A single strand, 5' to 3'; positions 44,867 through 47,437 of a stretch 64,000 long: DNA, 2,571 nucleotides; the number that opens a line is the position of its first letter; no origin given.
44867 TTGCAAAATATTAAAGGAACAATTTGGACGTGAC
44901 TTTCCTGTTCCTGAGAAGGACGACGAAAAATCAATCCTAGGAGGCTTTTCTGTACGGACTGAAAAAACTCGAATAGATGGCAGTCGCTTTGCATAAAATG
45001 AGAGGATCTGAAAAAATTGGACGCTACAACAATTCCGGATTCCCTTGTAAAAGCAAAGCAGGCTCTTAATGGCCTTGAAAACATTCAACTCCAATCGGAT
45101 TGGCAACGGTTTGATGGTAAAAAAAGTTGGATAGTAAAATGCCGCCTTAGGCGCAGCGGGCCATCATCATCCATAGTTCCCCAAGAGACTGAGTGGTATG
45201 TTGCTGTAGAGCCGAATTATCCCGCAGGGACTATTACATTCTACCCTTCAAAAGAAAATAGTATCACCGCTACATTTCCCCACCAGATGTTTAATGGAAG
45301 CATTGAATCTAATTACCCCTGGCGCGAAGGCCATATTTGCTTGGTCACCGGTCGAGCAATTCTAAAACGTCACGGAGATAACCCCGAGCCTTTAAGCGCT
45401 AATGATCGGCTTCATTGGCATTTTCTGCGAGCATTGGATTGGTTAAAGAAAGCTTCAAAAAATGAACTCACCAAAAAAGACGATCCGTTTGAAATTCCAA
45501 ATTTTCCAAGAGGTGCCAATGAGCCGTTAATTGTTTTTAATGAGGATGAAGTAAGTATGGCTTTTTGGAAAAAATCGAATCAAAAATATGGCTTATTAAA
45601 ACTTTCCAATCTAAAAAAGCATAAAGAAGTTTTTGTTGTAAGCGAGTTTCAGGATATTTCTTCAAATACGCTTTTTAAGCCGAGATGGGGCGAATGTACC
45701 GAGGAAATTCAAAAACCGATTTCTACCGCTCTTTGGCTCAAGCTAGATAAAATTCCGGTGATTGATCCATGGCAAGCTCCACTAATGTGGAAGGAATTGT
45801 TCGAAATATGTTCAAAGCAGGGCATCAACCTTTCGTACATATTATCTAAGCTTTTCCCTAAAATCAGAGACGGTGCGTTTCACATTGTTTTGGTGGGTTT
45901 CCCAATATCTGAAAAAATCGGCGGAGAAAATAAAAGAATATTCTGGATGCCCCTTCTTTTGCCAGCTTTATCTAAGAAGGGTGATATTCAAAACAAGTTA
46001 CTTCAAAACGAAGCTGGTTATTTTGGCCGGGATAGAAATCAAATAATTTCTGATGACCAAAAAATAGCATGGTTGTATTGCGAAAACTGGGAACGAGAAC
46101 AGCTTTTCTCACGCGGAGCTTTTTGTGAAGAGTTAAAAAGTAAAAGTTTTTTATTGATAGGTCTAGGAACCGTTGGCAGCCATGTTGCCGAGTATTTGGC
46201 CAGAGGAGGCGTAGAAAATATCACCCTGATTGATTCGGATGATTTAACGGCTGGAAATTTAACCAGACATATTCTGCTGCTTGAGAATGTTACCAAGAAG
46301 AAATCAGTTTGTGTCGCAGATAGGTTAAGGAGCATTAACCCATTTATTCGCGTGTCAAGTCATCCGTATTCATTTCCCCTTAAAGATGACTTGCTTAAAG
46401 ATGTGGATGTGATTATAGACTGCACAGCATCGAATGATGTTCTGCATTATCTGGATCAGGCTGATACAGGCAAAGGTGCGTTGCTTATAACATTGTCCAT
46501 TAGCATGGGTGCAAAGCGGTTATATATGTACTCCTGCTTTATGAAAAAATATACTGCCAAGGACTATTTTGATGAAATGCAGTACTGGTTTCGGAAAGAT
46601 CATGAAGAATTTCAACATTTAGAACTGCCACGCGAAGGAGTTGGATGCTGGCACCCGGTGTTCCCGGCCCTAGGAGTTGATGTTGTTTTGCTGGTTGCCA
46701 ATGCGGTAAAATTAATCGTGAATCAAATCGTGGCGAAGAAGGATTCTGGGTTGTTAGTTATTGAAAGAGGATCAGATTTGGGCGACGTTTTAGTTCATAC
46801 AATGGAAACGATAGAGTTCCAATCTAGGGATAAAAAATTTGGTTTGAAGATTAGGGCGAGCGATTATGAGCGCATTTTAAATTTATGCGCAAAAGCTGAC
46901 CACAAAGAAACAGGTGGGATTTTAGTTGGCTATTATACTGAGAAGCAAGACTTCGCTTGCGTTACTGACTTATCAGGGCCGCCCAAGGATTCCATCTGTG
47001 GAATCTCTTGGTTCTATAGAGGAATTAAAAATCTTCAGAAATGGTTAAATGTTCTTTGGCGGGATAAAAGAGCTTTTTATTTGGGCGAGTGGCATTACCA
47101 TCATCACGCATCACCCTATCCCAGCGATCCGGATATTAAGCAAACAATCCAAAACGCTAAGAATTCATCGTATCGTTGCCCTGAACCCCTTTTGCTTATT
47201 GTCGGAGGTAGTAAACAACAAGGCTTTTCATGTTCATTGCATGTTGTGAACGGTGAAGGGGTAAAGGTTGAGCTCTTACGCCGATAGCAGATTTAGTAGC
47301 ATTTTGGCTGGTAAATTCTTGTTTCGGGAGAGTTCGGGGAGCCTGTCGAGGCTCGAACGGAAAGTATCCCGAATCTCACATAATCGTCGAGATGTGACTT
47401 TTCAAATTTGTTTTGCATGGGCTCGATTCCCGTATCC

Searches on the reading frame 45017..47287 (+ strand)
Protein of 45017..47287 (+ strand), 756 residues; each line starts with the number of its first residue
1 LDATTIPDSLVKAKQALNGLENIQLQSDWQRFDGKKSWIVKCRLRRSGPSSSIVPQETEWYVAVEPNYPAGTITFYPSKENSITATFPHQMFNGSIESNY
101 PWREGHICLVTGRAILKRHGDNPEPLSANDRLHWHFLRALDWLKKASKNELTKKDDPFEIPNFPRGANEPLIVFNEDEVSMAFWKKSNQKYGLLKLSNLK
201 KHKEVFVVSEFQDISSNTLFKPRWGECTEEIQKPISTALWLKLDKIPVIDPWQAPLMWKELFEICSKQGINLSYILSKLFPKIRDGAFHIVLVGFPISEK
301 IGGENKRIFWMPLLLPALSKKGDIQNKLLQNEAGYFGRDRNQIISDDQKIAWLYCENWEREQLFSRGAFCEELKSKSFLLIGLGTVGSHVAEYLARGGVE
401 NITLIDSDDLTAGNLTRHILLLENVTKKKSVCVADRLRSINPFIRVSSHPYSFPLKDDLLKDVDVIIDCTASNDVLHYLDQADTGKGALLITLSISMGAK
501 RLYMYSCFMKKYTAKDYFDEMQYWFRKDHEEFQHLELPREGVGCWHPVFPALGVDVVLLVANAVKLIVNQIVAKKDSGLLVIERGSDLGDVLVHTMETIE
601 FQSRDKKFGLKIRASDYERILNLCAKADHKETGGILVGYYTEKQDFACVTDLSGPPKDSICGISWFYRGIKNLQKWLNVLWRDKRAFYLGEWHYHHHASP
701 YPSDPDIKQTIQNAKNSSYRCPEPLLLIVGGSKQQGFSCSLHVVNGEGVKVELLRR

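Call 86: search_protein_families(library=pfam, proteins=[window:45017-47287:+], max_evalue=0.001)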
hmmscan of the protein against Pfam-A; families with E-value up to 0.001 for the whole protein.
window:45017-47287:+ (756 aa): 2 families
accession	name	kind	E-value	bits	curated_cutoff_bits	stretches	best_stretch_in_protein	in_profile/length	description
PF00899.27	ThiF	-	2.4e-25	89.5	28.1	1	368-495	13-143/238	ThiF family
PF14464.11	Prok-JAB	-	1.2e-07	32.1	25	1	617-731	5-103/114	Prokaryotic homologs of the JAB domain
